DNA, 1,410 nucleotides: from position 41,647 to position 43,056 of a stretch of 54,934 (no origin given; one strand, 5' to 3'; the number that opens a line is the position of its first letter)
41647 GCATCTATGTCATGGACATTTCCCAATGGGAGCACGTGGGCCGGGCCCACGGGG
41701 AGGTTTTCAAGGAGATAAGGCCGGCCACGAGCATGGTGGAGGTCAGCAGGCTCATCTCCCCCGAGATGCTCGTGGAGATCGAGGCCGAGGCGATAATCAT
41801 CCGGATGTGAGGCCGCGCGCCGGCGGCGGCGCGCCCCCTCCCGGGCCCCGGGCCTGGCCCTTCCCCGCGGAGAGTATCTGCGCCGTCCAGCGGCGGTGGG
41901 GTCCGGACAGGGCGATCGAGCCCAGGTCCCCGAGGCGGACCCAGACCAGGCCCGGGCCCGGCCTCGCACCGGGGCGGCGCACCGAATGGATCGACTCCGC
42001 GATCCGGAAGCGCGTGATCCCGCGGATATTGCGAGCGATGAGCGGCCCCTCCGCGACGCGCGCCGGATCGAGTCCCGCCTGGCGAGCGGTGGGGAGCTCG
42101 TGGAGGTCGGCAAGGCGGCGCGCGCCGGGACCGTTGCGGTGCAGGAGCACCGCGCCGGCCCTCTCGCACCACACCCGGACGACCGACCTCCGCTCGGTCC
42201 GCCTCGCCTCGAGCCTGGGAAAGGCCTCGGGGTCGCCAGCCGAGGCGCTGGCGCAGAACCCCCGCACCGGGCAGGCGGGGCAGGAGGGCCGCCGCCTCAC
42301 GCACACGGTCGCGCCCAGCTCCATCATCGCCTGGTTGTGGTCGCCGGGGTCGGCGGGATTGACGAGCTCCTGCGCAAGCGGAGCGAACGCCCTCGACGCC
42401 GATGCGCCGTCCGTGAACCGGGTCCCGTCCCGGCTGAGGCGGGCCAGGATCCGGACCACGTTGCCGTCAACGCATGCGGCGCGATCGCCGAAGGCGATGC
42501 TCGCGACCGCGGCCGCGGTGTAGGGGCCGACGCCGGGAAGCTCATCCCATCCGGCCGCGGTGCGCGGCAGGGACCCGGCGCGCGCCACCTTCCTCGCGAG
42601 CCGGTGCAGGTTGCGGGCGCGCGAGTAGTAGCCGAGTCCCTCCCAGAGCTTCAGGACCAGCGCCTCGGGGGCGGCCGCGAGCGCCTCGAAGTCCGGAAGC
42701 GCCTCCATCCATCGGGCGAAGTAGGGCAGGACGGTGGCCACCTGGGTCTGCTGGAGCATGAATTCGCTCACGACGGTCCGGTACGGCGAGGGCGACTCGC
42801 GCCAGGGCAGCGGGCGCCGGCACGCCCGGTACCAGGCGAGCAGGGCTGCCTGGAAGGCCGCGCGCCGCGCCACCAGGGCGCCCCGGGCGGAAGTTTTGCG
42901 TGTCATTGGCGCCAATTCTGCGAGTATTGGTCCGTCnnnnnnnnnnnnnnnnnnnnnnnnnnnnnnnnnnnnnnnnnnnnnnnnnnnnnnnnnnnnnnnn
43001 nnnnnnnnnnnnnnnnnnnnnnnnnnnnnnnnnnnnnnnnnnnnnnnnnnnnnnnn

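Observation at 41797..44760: Base-excision and ribonucleotide-excision repair cluster: mutY divergent (30-bp gap) from adjacent rnhC (RNase HIII) and rnhB (RNase HII), with a histidine kinase overlapping the rnhB 3' end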

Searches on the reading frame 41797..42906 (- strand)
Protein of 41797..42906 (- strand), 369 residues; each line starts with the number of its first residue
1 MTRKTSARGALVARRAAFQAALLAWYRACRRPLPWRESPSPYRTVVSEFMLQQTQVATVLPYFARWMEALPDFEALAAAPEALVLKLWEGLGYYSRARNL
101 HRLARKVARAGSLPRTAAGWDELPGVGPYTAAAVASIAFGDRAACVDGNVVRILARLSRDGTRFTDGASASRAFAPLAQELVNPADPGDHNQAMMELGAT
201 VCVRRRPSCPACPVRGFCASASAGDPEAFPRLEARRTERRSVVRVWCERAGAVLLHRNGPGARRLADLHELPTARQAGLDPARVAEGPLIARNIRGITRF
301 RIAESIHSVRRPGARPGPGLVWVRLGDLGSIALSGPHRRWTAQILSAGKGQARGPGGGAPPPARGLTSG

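Call 4: search_protein_families(library=pfam, proteins=[window:41797-42906:-])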
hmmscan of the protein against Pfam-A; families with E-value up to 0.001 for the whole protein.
window:41797-42906:- (369 aa): 2 families
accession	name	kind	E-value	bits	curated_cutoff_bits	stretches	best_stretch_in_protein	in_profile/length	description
PF00730.31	HhH-GPD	-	2.7e-20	73.2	26.2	1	46-161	1-90/108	HhH-GPD superfamily base excision DNA repair protein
PF00633.29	HHH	-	0.00024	21.3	24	1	114-137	7-30/30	Helix-hairpin-helix motif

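Call 5: search_protein_families(library=ncbifam, proteins=[window:41797-42906:-])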
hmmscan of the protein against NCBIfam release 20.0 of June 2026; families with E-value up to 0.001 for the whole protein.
window:41797-42906:- (369 aa): 6 families
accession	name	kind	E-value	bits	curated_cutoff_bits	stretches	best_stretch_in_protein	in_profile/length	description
TIGR01084.1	mutY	equivalog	3.7e-78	262.9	286.5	1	18-275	2-264/277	A/G-specific adenine glycosylase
NF008132.0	PRK10880.1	equivalog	1.3e-54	185.6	427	1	17-237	6-228/351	A/G-specific adenine glycosylase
NF010488.0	PRK13910.1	equivalog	6e-31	107.9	471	1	50-220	2-169/290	adenine-specific DNA glycosylase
TIGR01083.1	nth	equivalog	4.1e-11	42.9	211.7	1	40-209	26-192/192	endonuclease III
NF007978.0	PRK10702.1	equivalog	2e-06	27.6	405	1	93-219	82-204/211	endonuclease III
NF053634.1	MonDNAglycDR2438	equivalog_domain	5.8e-05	22.7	400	1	121-220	111-206/219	monofunctional DNA glycosylase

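Call 13: search_solved_structures(query=window:41797-42906:-, show_alignments=2)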
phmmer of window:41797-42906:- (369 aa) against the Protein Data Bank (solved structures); distinct sequences matched with E-value up to 0.001: 33.
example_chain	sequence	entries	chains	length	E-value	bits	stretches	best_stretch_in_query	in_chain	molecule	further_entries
4yoq_A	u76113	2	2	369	1.5e-59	205.5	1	17-282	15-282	A/G-specific adenine glycosylase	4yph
6q0c_A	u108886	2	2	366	1.7e-59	205.3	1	17-282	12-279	A/G-specific adenine glycosylase | Adenine DNA glycosylase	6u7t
3g0q_A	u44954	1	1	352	2.1e-59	205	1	17-282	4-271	A/G-specific adenine glycosylase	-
8dwe_A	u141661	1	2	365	4.5e-59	203.9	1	17-282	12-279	Adenine DNA glycosylase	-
9bs2_A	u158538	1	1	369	6.1e-59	203.5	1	17-282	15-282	Adenine DNA glycosylase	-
1rrq_A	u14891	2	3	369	7.3e-59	203.2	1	17-282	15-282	MutY | A/G-specific adenine glycosylase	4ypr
1rrs_A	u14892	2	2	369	8.5e-59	203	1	17-282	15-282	MutY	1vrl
8dwd_A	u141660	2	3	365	8.6e-59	203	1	17-282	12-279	Adenine DNA glycosylase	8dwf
8dvp_A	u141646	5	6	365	8.8e-59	203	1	17-282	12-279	Adenine DNA glycosylase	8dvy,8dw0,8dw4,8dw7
5kn8_A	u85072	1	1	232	6.7e-56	193.5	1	17-230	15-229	Adenine DNA glycosylase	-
5kn9_A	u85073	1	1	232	3.3e-55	191.2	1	17-230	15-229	Adenine DNA glycosylase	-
3n5n_X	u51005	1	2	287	7.5e-55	190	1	12-222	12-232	A/G-specific adenine DNA glycosylase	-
7ef8_A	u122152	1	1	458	8.7e-55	189.8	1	12-220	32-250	Adenine DNA glycosylase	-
7ef9_A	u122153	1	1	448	1e-54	189.5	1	12-220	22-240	Adenine DNA glycosylase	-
8fay_A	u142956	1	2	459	3e-54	188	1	12-222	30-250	Adenine DNA glycosylase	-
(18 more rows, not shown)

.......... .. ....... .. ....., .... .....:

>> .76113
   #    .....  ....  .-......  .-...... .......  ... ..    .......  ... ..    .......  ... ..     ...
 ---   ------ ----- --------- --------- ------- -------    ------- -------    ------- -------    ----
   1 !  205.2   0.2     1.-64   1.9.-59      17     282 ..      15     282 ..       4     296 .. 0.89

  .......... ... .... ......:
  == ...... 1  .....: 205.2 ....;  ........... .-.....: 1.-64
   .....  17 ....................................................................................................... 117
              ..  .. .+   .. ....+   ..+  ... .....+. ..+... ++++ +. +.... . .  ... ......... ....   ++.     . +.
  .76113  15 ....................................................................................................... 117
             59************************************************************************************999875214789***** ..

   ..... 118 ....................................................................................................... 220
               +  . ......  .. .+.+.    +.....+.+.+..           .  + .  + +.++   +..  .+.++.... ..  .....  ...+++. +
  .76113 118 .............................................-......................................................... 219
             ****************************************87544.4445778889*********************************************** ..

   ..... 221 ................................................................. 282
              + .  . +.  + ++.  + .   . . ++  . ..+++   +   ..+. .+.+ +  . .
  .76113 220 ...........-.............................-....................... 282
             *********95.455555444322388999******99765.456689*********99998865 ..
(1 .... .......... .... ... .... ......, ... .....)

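Call 14: search_protein_families(library=pfam, proteins=[window:41797-42906:-], max_evalue=10)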
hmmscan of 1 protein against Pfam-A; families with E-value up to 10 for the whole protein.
window:41797-42906:- (369 aa): 3 families
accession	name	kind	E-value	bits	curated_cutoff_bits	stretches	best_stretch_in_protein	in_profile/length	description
PF00730.31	HhH-GPD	-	2.7e-20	73.2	26.2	1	46-161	1-90/108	HhH-GPD superfamily base excision DNA repair protein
PF00633.29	HHH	-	0.00024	21.3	24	1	114-137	7-30/30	Helix-hairpin-helix motif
PF10576.14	EndIII_4Fe-2S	-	0.029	15.1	20.5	1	202-218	1-17/17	Iron-sulfur binding domain of endonuclease III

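Call 64: find_homologous_proteins(query=window:41797-42906:-, max_evalue=1e-10)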
Query window:41797-42906:- (369 aa): 7999 proteins with E <= 1e-10 among 8000 candidates; the best 120 are listed.
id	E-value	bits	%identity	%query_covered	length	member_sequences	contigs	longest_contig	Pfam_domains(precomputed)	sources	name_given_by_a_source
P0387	1.1e-230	783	96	100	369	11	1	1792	PF00730.32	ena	-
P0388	2.4e-208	710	89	100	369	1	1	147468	PF00730.32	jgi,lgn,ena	-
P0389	9.4e-190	649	84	96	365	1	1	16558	PF00730.32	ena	-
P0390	3.4e-187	640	83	95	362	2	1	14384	PF00730.32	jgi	jgi:A/G-specific adenine glycosylase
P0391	3.4e-185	634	83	95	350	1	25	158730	PF00730.32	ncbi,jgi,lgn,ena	jgi:A/G-specific adenine glycosylase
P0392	4.4e-184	630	81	96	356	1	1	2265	PF00730.32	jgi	jgi:A/G-specific adenine glycosylase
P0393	1.7e-181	622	81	96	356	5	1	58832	PF00730.32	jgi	jgi:A/G-specific adenine glycosylase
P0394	3.7e-181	621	83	95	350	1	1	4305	PF00730.32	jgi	jgi:A/G-specific adenine glycosylase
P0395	5.3e-181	620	81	95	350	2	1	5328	PF00730.32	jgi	jgi:A/G-specific adenine glycosylase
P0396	1.0e-180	619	82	94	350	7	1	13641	PF00730.32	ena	-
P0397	6.4e-179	613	82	92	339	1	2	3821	PF00730.32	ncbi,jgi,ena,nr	ncbi:MAG TPA: A/G-specific adenine glycosylase [Candidatus Sulfotelmatobacter sp.]|nr:A/G-specific a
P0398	6.7e-179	613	82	92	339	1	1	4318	PF00730.32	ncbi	-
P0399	5.0e-178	610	83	94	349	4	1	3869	PF00730.32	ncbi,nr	ncbi:MAG TPA: A/G-specific adenine glycosylase [Opitutaceae bacterium]|nr:A/G-specific adenine glyco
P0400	8.3e-178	609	81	95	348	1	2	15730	PF00730.32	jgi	-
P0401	2.3e-177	608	78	96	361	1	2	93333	PF00730.32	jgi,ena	jgi:A/G-specific adenine glycosylase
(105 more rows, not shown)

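Call 69: predict_structure(alignment_id=A3)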
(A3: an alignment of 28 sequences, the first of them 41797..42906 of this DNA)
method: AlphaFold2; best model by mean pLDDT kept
length: 369 residues; sequences in the alignment: 28
mean_pLDDT: 77.8   pTM: 0.66
mean pLDDT of the five models: 77.8, 72.6, 67.6, 58.3, 55.9
residues with pLDDT >= 90: 89; 70-90: 190; 50-70: 67; < 50: 23
segments of 3 or more residues with pLDDT < 50: 350-369
pLDDT, mean of each block of 10 residues (from residue 1): 67 95 91 59 54 53 69 80 76 71 79 79 77 79 87 89 81 92 92 86 81 90 77 70 91 90 80 92 92 72 88 78 89 82 76 35 35
secondary structure, 60 per line:
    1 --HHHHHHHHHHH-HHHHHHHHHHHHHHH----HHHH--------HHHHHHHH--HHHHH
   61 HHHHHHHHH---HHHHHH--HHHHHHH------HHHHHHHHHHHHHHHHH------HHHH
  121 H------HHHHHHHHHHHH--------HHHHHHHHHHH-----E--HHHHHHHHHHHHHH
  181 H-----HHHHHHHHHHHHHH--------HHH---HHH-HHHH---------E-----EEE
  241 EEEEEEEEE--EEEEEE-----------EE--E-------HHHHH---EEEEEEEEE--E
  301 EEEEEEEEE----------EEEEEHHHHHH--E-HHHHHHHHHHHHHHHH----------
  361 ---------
elements in order: H3-13 H15-29 H34-37 H46-53 H56-69 H73-78 H81-87 H94-110 H117-121 H128-139 H148-158 H167-181 H187-200 H219-222 E238-249 E252-257 H281-285 E289-297 E300-309 E320-324 H325-330 H335-350

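Call 71: fold_search(model_id=the predicted structure, library=pdb)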
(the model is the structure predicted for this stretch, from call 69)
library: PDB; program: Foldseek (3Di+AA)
matches with E <= 10: 604; with E <= 0.001: 89
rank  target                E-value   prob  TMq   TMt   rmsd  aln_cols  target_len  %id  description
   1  8fay_D                9.5e-28  1.00  0.74  0.70   4.6       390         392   35  Human MUTYH adenine glycosylase bound to DNA containing a transition state analog (1N) paired with d(8-oxo-G) (released 2024-05-29)
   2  7ef9_A                9.5e-28  1.00  0.71  0.64   4.9       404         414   34  Crystal structure of mouse MUTYH in complex with DNA containing AP site analogue:8-oxoG (Form II) (released 2021-06-23)
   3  8fay_A                1.2e-27  1.00  0.73  0.69   4.6       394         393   34  Human MUTYH adenine glycosylase bound to DNA containing a transition state analog (1N) paired with d(8-oxo-G) (released 2024-05-29)
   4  7ef8_A                1.6e-27  1.00  0.71  0.66   4.8       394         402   36  Crystal structure of mouse MUTYH in complex with DNA containing AP site analogue:8-oxoG (Form I) (released 2021-06-23)
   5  4ypr_A                4.0e-27  1.00  0.73  0.76   4.7       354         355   33  Crystal Structure of D144N MutY bound to its anti-substrate (released 2015-05-27)
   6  8dw0_A                7.1e-27  1.00  0.72  0.75   5.2       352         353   34  Glycosylase MutY variant N146S in complex with DNA containing d(8-oxo-G) paired with an enzyme-generated abasic site ( (released 2022-11-30)
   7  8dwe_A                1.1e-26  1.00  0.74  0.76   4.4       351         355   33  Adenine glycosylase MutY variant E43Q in complex with DNA containing d(8-oxo-G) paired with substrate purine (released 2023-08-09)
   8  8dwd_A                1.2e-26  1.00  0.72  0.77   4.6       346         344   34  Adenine glycosylase MutY variant E43S in complex with DNA containing d(8-oxo-G) paired with an AP site generated by th (released 2023-08-09)
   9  6u7t_A                1.9e-26  1.00  0.73  0.76   4.9       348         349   34  MutY adenine glycosylase bound to DNA containing a transition state analog (1N) paired with d(8-oxo-G) (released 2019-10-02)
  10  8dvy_A                1.9e-26  1.00  0.72  0.75   4.7       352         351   33  DNA glycosylase MutY variant N146S in complex with DNA containing d(8-oxo-G) paired with an enzyme-generated abasic si (released 2022-11-30)
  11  8dw4_A                3.0e-26  1.00  0.73  0.76   4.6       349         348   33  Glycosylase MutY variant N146S in complex with DNA containing d(8-oxo-G) paired with an abasic site product (AP) gener (released 2022-11-30)
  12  1vrl_A                3.2e-26  1.00  0.72  0.76   4.7       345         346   33  MutY adenine glycosylase in complex with DNA and soaked adenine free base (released 2005-03-22)
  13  8dwe_D                4.0e-26  1.00  0.74  0.77   4.5       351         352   33  Adenine glycosylase MutY variant E43Q in complex with DNA containing d(8-oxo-G) paired with substrate purine (released 2023-08-09)
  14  1rrs_A                6.2e-26  1.00  0.72  0.76   4.5       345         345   33  MutY adenine glycosylase in complex with DNA containing an abasic site (released 2004-02-17)
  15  9bs2_A                7.0e-26  1.00  0.72  0.76   4.7       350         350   33  Glycosylase MutY variant R149Q in complex with DNA containing d(8-oxo-G) paired with a product analog (THF) to 1.51 A  (released 2024-10-30)
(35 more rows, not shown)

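Call 80: search_solved_structures(query=A3, show_alignments=2, max_evalue=1e-20)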
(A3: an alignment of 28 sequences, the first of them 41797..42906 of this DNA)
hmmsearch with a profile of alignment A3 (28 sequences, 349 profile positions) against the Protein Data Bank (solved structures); distinct sequences matched with E-value up to 1e-20: 25.
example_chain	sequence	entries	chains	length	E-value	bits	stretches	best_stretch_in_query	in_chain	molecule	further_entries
4yoq_A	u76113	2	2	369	4e-76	259.5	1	15-282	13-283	A/G-specific adenine glycosylase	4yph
3g0q_A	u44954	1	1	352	6.8e-76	258.7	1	16-282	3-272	A/G-specific adenine glycosylase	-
6q0c_A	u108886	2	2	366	8.2e-76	258.5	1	15-282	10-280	A/G-specific adenine glycosylase | Adenine DNA glycosylase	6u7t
1rrq_A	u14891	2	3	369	2.5e-75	256.9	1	15-282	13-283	MutY | A/G-specific adenine glycosylase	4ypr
8dwe_A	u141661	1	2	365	4.1e-75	256.2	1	15-282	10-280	Adenine DNA glycosylase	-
1rrs_A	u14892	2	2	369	4.6e-75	256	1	15-282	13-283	MutY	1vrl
9bs2_A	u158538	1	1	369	4.8e-75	256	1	15-282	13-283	Adenine DNA glycosylase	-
8dwd_A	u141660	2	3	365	6.2e-75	255.6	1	15-282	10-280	Adenine DNA glycosylase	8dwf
8dvp_A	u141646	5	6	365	7.7e-75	255.3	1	15-282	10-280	Adenine DNA glycosylase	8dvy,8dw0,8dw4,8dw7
7ef9_A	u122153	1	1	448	2.5e-70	240.5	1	12-224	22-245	Adenine DNA glycosylase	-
7ef8_A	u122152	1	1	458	2.8e-70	240.3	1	12-224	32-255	Adenine DNA glycosylase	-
3n5n_X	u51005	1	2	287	3.2e-70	240.1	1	12-226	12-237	A/G-specific adenine DNA glycosylase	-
5kn8_A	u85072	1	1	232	5.8e-70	239.2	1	15-230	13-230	Adenine DNA glycosylase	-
8fay_A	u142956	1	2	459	1.6e-69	237.8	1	12-226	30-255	Adenine DNA glycosylase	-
5kn9_A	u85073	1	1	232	6.1e-69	235.9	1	15-230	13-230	Adenine DNA glycosylase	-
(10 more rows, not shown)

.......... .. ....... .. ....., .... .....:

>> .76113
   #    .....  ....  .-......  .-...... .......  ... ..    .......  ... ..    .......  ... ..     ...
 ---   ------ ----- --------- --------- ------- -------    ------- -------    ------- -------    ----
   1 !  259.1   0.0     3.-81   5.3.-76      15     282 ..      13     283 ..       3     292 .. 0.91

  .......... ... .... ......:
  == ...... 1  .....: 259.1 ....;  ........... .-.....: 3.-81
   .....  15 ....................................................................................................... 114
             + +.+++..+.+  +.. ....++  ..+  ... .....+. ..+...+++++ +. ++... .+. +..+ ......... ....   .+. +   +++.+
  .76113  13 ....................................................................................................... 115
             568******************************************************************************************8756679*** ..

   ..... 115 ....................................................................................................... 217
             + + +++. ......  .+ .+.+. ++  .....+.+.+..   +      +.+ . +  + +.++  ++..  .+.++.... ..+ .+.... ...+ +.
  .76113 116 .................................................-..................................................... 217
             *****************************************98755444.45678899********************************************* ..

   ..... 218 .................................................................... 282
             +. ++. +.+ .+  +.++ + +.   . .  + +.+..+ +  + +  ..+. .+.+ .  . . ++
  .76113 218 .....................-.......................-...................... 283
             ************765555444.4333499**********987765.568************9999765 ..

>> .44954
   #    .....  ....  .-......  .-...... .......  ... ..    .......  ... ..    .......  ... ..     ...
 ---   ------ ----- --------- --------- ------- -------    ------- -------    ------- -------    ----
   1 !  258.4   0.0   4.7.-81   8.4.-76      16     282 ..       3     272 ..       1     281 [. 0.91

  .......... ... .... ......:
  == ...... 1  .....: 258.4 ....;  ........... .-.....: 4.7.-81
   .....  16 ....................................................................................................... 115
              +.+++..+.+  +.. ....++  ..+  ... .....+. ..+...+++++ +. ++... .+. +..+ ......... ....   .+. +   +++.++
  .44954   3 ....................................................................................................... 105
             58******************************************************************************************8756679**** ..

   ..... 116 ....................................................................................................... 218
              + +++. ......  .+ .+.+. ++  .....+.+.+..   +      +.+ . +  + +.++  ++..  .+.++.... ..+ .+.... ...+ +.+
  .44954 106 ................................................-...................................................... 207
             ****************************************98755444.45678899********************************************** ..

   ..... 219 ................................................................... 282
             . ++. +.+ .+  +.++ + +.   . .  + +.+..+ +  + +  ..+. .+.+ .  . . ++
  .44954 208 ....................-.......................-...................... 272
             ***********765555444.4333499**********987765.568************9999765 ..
